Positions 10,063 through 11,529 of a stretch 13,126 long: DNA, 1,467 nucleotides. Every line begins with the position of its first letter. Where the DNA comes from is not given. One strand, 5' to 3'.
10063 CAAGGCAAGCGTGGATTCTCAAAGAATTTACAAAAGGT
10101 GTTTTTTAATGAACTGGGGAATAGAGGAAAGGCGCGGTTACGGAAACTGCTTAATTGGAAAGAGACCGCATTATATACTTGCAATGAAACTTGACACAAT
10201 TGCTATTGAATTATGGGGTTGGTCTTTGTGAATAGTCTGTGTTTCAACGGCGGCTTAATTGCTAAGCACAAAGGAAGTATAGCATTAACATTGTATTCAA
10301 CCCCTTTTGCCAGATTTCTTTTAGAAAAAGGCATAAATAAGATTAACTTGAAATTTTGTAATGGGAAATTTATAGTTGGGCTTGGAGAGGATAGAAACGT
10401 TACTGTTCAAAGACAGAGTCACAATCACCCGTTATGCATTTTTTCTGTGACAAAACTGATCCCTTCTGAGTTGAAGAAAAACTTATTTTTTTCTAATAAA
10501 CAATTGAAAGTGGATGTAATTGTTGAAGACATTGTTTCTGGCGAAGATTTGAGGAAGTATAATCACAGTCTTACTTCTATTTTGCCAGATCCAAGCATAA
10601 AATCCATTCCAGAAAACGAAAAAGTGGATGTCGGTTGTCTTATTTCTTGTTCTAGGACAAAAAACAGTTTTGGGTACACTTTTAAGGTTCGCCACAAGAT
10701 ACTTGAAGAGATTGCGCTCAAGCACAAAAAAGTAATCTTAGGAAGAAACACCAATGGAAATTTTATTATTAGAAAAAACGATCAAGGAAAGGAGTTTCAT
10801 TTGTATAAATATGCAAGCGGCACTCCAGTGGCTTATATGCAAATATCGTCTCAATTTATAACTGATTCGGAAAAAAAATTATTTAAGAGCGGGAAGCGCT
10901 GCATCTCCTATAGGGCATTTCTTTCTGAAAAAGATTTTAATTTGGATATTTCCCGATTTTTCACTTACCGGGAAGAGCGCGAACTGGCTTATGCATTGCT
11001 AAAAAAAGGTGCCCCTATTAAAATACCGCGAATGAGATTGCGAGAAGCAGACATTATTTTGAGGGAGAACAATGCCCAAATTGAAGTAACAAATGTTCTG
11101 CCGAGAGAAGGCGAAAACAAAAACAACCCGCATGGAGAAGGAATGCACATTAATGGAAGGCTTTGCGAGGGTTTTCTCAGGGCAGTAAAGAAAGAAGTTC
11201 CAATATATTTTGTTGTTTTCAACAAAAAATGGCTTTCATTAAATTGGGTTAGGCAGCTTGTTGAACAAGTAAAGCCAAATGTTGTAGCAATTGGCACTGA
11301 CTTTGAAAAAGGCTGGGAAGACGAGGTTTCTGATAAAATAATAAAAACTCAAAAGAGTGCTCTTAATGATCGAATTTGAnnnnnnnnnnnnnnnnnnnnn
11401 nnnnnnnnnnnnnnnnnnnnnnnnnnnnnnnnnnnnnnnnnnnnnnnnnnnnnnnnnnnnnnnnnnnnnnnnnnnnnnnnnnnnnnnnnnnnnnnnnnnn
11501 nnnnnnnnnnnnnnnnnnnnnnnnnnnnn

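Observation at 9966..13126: Chain of four overlapping, apparently translationally coupled ORFs ending in an Lhr helicase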

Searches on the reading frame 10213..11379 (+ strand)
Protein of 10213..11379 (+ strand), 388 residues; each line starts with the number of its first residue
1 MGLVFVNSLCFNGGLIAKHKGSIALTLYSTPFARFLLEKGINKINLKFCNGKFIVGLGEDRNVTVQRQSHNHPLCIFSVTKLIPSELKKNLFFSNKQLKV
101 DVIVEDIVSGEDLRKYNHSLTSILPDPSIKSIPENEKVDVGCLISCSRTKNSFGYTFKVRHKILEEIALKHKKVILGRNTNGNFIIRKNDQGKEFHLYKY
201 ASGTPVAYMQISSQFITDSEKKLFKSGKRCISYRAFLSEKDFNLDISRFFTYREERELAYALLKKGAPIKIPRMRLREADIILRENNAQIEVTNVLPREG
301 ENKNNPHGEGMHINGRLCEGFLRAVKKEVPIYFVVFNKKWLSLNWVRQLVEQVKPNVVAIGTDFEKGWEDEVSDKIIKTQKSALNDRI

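Call 6: search_protein_families(library=pfam, proteins=[window:10213-11379:+], max_evalue=1)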
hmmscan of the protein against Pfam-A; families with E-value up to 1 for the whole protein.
window:10213-11379:+ (388 aa): 1 family
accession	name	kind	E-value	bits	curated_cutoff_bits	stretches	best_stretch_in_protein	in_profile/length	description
PF15673.10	Ciart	-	0.12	12.2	27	1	175-239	192-254/278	Circadian-associated transcriptional repressor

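Call 7: search_protein_families(library=padloc, proteins=[window:10213-11379:+], max_evalue=1)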
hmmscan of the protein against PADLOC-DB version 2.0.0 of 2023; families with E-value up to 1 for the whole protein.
window:10213-11379:+ (388 aa): 0 families

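Call 8: search_protein_families(library=ncbifam, proteins=[window:10213-11379:+], max_evalue=1)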
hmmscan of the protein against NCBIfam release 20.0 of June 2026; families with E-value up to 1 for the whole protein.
window:10213-11379:+ (388 aa): 0 families

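Call 9: find_homologous_proteins(query=window:10213-11379:+, max_evalue=0.001)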
Query window:10213-11379:+ (388 aa): 12 proteins with E <= 0.001 among 3369 candidates.
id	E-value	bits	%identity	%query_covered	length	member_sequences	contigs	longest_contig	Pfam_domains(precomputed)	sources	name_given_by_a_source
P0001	1.2e-254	862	100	99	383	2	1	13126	-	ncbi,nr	ncbi:MAG: hypothetical protein PHD95_05935 [Candidatus ainarchaeum sp.]|nr:hypothetical protein [Can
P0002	2.5e-142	493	59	95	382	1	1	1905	-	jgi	jgi:hypothetical protein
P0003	3.8e-139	482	55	98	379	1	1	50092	-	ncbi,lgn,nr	ncbi:MAG: hypothetical protein NT067_06370 [Candidatus Diapherotrites archaeon]|nr:hypothetical prot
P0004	6.6e-116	406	52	94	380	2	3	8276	-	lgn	-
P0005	9.0e-113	396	49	98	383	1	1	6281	-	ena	-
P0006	1.4e-111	392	49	97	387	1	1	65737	-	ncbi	-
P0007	1.5e-111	392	50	95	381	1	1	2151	-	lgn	-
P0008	8.9e-110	386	47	98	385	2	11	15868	-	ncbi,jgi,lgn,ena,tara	jgi:hypothetical protein|tara:strand:- start:2681 stop:3838 length:1158 start_codon:yes stop_codon:y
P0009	4.3e-99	351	47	95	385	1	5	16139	-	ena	-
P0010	7.2e-98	346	46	95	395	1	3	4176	-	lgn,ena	-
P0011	1.8e-96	342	48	94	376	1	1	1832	-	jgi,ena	-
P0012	1.1e-92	329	57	65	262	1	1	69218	-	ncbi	ncbi:MAG: hypothetical protein V1494_05340 [Candidatus Diapherotrites archaeon]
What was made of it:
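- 10228..11379 (+): Partner gene, 383 aa from GTG 10228 (388 aa if ATG 10213 is used). New family that is always coupled to Lhr. NCBI uses the 383-aa form (call 9).
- The sister genome that has A yielded no partner homologue in the protein search (call 9).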

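Call 10: search_protein_families(library=phrogs, proteins=[window:10213-11379:+], max_evalue=1)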
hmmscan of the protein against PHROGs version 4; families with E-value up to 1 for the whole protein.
window:10213-11379:+ (388 aa): 1 family
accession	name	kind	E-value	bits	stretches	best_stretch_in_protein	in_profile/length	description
phrog_22643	-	unknown function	0.066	14.3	1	181-212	28-58/77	-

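Call 11: find_encoding_contigs(protein=P0003, flank=6000, max_places=2)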
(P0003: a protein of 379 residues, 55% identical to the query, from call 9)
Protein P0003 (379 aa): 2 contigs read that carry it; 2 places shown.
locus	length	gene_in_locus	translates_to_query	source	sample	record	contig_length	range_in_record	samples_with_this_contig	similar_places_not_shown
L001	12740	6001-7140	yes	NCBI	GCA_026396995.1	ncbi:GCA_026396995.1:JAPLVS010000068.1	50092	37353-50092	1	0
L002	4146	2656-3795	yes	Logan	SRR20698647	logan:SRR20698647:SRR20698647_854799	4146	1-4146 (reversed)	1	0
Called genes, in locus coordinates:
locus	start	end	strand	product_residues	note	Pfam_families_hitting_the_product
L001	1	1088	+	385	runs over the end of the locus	-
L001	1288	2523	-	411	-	PF03952:Enolase_N, PF00113:Enolase_C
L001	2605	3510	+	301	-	PF13793:Pribosyltran_N, PF00156:Pribosyltran, PF14681:UPRTase (weak), PF14572:Pribosyl_synth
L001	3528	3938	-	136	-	PF01042:Ribonuc_L-PSP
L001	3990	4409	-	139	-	PF03479:PCC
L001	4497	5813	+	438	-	PF13646:HEAT_2 (faint), PF18765:Polbeta (faint)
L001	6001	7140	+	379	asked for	-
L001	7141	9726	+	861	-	PF00270:DEAD, PF04851:ResIII, PF00271:Helicase_C, PF22590:Cas3-like_C_2 (faint), PF19306:WHD_Lhr, PF08494:DEAD_assoc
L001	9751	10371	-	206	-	-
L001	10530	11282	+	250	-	PF00149:Metallophos, PF12850:Metallophos_2 (weak)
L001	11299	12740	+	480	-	?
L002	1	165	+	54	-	?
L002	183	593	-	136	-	PF01042:Ribonuc_L-PSP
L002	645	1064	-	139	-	PF03479:PCC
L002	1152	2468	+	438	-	PF13646:HEAT_2 (faint), PF18765:Polbeta (faint)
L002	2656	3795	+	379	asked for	-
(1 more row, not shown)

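Call 12: find_encoding_contigs(protein=P0006, flank=6000, max_places=2)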
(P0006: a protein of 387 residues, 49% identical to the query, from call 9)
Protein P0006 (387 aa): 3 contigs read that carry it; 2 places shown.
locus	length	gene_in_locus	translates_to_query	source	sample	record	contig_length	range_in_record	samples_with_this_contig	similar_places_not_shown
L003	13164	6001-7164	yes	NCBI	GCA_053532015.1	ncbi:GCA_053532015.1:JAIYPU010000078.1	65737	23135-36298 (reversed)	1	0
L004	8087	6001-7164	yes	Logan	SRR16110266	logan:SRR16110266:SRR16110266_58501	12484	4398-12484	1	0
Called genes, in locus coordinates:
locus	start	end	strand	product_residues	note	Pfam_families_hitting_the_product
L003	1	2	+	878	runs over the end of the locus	PF00933:Glyco_hydro_3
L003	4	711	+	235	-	PF02223:Thymidylate_kin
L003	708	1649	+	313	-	PF00753:Lactamase_B, PF13483:Lactamase_B_3, PF23023:Anti-Pycsar_Apyc1, PF16661:Lactamase_B_6 (weak), PF12706:Lactamase_B_2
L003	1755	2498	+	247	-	PF00483:NTP_transferase, PF12804:NTP_transf_3 (weak)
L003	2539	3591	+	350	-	PF01087:GalP_UDP_transf, PF02744:GalP_UDP_tr_C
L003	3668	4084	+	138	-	-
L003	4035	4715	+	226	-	-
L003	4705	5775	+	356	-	-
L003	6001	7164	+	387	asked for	-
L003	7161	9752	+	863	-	PF04851:ResIII, PF00270:DEAD, PF00271:Helicase_C, PF19306:WHD_Lhr, PF08494:DEAD_assoc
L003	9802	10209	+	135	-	-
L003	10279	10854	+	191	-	PF01121:CoaE, PF13238:AAA_18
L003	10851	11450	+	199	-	-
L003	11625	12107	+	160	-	PF01467:CTP_transf_like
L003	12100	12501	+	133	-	-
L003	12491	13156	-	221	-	PF18546:MetOD1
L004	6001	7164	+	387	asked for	-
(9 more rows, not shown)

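Call 13: find_encoding_contigs(protein=P0008, flank=6000, max_places=3)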
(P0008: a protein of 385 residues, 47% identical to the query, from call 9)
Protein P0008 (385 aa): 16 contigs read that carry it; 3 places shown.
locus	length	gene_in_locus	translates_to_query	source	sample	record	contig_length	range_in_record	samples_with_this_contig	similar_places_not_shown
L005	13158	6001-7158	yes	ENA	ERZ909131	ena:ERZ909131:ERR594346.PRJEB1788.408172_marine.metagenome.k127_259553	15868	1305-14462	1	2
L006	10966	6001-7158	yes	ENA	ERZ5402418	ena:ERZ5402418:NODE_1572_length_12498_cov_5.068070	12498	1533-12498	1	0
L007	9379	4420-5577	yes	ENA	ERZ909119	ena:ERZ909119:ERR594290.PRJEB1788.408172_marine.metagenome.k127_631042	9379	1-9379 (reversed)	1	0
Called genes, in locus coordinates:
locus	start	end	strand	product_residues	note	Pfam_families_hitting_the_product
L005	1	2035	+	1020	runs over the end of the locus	PF05922:Inhibitor_I9 (weak), PF00082:Peptidase_S8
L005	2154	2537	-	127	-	-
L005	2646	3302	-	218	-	PF01351:RNase_HII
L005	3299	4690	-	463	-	PF00162:PGK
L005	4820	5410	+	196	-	-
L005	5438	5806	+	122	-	PF03352:Adenine_glyco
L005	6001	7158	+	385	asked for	-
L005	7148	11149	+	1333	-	PF00270:DEAD, PF04851:ResIII (faint), PF00271:Helicase_C, PF14890:Intein_splicing, PF14528:LAGLIDADG_3, PF19306:WHD_Lhr, PF08494:DEAD_assoc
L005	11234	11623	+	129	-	PF12680:SnoaL_2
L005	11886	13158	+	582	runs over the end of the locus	-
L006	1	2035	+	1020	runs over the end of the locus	PF05922:Inhibitor_I9 (weak), PF00082:Peptidase_S8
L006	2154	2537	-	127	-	-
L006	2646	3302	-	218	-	PF01351:RNase_HII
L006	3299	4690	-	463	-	PF00162:PGK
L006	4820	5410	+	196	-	-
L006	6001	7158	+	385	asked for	-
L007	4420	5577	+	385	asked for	-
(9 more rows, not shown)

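Call 18: search_solved_structures(query=A1, max_evalue=10)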
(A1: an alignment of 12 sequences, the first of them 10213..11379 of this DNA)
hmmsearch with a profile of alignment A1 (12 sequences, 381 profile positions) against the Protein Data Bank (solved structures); distinct sequences matched with E-value up to 10: 0.
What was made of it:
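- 10228..11379 (+): There is no family match (calls 6-8, 10, 18).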

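Call 19: find_encoding_contigs(protein=P0009, flank=6000, max_places=2)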
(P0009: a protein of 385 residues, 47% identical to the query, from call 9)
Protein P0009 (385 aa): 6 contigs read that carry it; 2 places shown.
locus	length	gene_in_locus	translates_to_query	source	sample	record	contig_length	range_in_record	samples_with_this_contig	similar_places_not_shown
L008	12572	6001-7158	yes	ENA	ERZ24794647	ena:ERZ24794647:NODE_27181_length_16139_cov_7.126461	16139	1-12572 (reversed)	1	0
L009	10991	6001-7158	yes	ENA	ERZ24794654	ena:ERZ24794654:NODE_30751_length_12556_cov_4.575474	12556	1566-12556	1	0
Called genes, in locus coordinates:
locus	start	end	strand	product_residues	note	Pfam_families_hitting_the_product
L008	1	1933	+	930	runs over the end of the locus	PF08471:Ribonuc_red_2_N, PF02867:Ribonuc_red_lgC, PF12637:TSCPD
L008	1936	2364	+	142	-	PF22769:DCD, PF00692:dUTPase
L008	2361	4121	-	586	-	PF04068:Fer4_RLI (weak), PF12837:Fer4_6 (faint), PF13555:AAA_29 (faint), PF00037:Fer4 (weak), PF00005:ABC_tran, PF02463:SMC_N (weak), PF13304:AAA_21 (faint), PF00005:ABC_tran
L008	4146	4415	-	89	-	-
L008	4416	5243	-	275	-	-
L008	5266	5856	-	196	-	-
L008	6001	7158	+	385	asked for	-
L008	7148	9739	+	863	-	PF04851:ResIII (weak), PF00270:DEAD, PF00271:Helicase_C, PF19306:WHD_Lhr, PF08494:DEAD_assoc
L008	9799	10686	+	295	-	PF02661:Fic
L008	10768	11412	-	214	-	-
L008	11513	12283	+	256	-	PF01978:TrmB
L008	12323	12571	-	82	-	?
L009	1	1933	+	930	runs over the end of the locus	PF08471:Ribonuc_red_2_N, PF02867:Ribonuc_red_lgC, PF12637:TSCPD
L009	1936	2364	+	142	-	PF22769:DCD, PF00692:dUTPase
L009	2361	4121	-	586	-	PF04068:Fer4_RLI (weak), PF12837:Fer4_6 (faint), PF13555:AAA_29 (faint), PF00037:Fer4 (weak), PF00005:ABC_tran, PF02463:SMC_N (weak), PF13304:AAA_21 (faint), PF00005:ABC_tran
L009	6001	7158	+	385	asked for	-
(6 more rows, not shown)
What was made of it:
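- Flanking genes elsewhere are core metabolism and replication genes: enolase, PGK, RNase HII, ribonucleotide reductase, dUTPase and thymidylate kinase (calls 11-13, 19).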

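Call 20: find_encoding_contigs(protein=P0012, flank=6000, max_places=2)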
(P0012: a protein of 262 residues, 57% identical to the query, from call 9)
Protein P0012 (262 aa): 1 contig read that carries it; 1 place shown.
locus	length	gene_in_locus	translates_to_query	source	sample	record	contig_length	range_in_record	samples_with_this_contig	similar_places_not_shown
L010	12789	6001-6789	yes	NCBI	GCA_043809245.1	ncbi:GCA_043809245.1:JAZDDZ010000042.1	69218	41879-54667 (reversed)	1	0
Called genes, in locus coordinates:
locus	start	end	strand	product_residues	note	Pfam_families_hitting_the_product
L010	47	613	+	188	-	-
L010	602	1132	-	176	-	PF02830:V4R (weak)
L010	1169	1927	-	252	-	PF00154:RecA_N, PF03796:DnaB_C (weak), PF06745:ATPase, PF13481:AAA_25, PF23442:DUF7125, PF07088:GvpD_P-loop (weak)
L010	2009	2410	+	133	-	-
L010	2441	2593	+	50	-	-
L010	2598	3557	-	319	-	-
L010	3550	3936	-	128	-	-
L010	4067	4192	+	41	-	-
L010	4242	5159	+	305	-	PF02810:SEC-C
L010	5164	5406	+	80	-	-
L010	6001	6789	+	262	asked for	-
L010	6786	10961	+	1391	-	PF00270:DEAD, PF04851:ResIII (weak), PF00271:Helicase_C (faint), PF14890:Intein_splicing, PF14528:LAGLIDADG_3, PF19306:WHD_Lhr, PF08494:DEAD_assoc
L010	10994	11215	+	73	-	PF24113:DUF7387 (weak)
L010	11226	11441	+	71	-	PF07927:HicA_toxin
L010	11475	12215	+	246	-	PF00149:Metallophos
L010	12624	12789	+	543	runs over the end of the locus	PF06418:CTP_synth_N, PF00117:GATase, PF07722:Peptidase_C26 (faint)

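Call 21: find_encoding_contigs(protein=P0004, flank=6000, max_places=2)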
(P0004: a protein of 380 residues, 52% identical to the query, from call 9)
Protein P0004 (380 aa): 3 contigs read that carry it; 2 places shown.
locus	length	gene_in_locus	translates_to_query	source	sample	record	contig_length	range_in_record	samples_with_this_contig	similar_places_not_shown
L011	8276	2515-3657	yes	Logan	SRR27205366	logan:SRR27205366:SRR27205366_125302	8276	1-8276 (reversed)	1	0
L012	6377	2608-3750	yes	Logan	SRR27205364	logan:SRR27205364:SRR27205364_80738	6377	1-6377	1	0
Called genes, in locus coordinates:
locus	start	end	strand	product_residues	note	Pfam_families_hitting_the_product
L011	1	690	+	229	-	?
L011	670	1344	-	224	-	PF00406:ADK, PF13238:AAA_18, PF13671:AAA_33, PF13207:AAA_17, PF05191:ADK_lid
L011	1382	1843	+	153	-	-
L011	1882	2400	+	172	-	-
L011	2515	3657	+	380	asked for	-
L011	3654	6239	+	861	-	PF04851:ResIII, PF00270:DEAD, PF00271:Helicase_C, PF19306:WHD_Lhr, PF08494:DEAD_assoc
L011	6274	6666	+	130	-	-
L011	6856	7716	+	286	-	PF09521:RE_NgoPII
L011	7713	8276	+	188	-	?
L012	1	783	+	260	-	?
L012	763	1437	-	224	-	PF00406:ADK, PF13238:AAA_18, PF13671:AAA_33, PF13207:AAA_17, PF05191:ADK_lid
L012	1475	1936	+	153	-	-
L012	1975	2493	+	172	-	-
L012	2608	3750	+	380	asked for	-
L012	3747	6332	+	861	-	PF04851:ResIII, PF00270:DEAD, PF00271:Helicase_C, PF19306:WHD_Lhr, PF08494:DEAD_assoc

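Call 22: find_encoding_contigs(protein=P0005, flank=6000, max_places=2)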
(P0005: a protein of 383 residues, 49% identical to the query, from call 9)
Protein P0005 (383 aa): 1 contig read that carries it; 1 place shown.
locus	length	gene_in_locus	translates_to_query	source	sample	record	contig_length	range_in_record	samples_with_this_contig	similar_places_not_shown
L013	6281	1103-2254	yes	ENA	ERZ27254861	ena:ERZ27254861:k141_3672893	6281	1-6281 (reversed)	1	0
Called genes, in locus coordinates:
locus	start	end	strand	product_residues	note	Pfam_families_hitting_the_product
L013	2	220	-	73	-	?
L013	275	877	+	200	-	-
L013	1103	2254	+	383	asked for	-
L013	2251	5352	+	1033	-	PF04851:ResIII, PF00270:DEAD, PF00271:Helicase_C, PF19306:WHD_Lhr, PF08494:DEAD_assoc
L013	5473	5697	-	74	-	-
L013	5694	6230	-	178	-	-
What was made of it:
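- On Lhr helicase (archaeal aLhr2 / Lhr-Core): Orthologues in L001, L003, L005, L008, L010, L011 and L013 have WHD_Lhr and DEAD_assoc (calls 11-13, 19-22).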

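Call 24: find_encoding_contigs(protein=P0001, flank=10000, max_places=3)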
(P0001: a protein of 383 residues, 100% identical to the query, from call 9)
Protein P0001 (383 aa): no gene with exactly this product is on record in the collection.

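Call 25: predict_structure(alignment_id=A1)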
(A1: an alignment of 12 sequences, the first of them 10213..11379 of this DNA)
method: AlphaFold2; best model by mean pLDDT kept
length: 388 residues; sequences in the alignment: 12
mean_pLDDT: 87.6   pTM: 0.61
mean pLDDT of the five models: 87.6, 87.5, 87.3, 87.1, 85.9
residues with pLDDT >= 90: 219; 70-90: 149; 50-70: 13; < 50: 7
segments of 3 or more residues with pLDDT < 50: 1-5
pLDDT, mean of each block of 10 residues (from residue 1): 55 89 91 90 92 91 82 89 90 89 88 70 82 88 87 87 89 92 93 87 86 92 92 93 81 90 90 79 90 89 84 94 91 96 95 95 95 94 65
secondary structure, 60 per line:
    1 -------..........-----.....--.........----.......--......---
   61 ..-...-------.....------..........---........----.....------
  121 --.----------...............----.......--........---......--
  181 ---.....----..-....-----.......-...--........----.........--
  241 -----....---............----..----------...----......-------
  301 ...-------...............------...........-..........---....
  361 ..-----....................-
elements in order: E8-17 E23-27 H30-38 E43-49 E52-57 E64-66 E74-78 H85-94 E98-105 H110-114 E137-148 E153-159 H162-169 E173-178 E184-188 E196-199 E205-211 H218-225 E230-238 H246-249 H253-264 E281-283 E288-293 H311-325 E332-337 H338-342 H344-353 E357-362 H368-387
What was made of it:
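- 10234..10926 (+): Two tandem beta-rich domains (residues 8-105 and 137-238 in 388-aa numbering) with the same order of strands and helices. Presumed nucleic-acid-binding module. The AlphaFold2 model has mean pLDDT 87.6 (call 25).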

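Call 28: fold_search(model_id=the predicted structure, library=pdb)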
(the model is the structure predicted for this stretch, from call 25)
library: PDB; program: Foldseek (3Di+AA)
matches with E <= 10: 584; with E <= 0.001: 0
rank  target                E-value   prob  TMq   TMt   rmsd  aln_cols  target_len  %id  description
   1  4ckk_B                1.1e-02  0.30  0.11  0.09  19.7       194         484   11  Apo structure of 55 kDa N-terminal domain of E. coli DNA gyrase A subunit (released 2014-03-12)
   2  4ckk_C                1.3e-02  0.30  0.11  0.09  19.7       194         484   11  Apo structure of 55 kDa N-terminal domain of E. coli DNA gyrase A subunit (released 2014-03-12)
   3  4ckk_A                1.7e-02  0.23  0.11  0.09  19.8       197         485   12  Apo structure of 55 kDa N-terminal domain of E. coli DNA gyrase A subunit (released 2014-03-12)
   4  8j9t_A                2.0e-02  0.25  0.12  0.10  19.7       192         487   11  Crystal Structure of GyraseA N-terminal at 2.43A Resolution (released 2024-05-08)
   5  7jil_F                2.0e-02  0.18  0.11  0.19  14.4       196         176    9  70S ribosome Flavobacterium johnsoniae (released 2020-12-02)
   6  4kag                  2.5e-02  0.08  0.08  0.11  20.0       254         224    8  Crystal structure analysis of a single amino acid deletion mutation in EGFP (released 2014-08-06)
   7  4ddq_E                3.0e-02  0.16  0.11  0.10  19.2       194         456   11  Structural plasticity of the Bacillus subtilis GyrA homodimer (released 2013-02-13)
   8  9a54_B                3.0e-02  0.15  0.11  0.06  19.3       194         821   12  Integrative model of GYRB-GYRA by crosslinking MS and deep learning (released 2024-09-18)
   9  2w7u_A                4.1e-02  0.14  0.10  0.18  17.4       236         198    9  SplA serine protease of Staphylococcus aureus (2.4A) (released 2010-03-31)
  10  3cff_A                4.3e-02  0.08  0.08  0.14  21.0       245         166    4  Photoswitchable red fluorescent protein psRFP, on-state (released 2009-03-10)
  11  4ka9                  4.3e-02  0.04  0.07  0.11  20.1       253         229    8  Crystal structure analysis of single amino acid deletion mutations in EGFP (released 2014-05-07)
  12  4ddq_C                4.6e-02  0.13  0.11  0.09  19.5       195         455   12  Structural plasticity of the Bacillus subtilis GyrA homodimer (released 2013-02-13)
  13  3nrb_C                4.8e-02  0.16  0.13  0.17  17.5       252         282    9  Crystal structure of a formyltetrahydrofolate deformylase (purU, PP_1943) from PSEUDOMONAS PUTIDA KT2440 at 2.05 A res (released 2010-07-28)
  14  9gbv_A                4.8e-02  0.16  0.11  0.06  20.8       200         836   12  E.coli gyrase holocomplex with chirally wrapped 217 bp DNA fragment (released 2024-08-21)
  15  9ggq_C                4.8e-02  0.14  0.11  0.09  20.8       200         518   12  E.coli gyrase holocomplex with cleaved chirally wrapped 217 bp DNA fragment and moxifloxacin (released 2024-09-11)
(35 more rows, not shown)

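Call 30: search_protein_representatives(alignment_id=A1)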
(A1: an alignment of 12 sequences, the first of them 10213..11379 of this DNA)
Query: 12 sequences, 381 profile positions. Proteins with E-value up to 0.001 (for the whole library): 61; up to 1e-10: 35; up to 1e-30: 15. The best 61 are listed.
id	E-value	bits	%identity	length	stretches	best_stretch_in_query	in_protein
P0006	2.0e-184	629.3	-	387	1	2-378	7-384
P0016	4.2e-138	476.9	-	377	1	2-372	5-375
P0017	2.9e-133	461.0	-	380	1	5-374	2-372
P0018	5.6e-126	437.0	-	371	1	2-375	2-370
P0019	5.0e-115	400.9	-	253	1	129-379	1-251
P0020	2.4e-108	378.9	-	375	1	6-373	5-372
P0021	6.9e-108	377.4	-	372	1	3-374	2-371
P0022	3.0e-88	312.8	-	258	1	3-260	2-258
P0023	1.6e-69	251.1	-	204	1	2-203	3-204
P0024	9.4e-64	232.2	-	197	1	218-373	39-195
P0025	3.1e-48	181.1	-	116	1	268-379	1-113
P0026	9.7e-48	179.5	-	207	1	2-169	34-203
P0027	6.5e-42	160.3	-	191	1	2-191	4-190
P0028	2.1e-36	142.1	-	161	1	3-158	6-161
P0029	9.6e-31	123.5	-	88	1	291-372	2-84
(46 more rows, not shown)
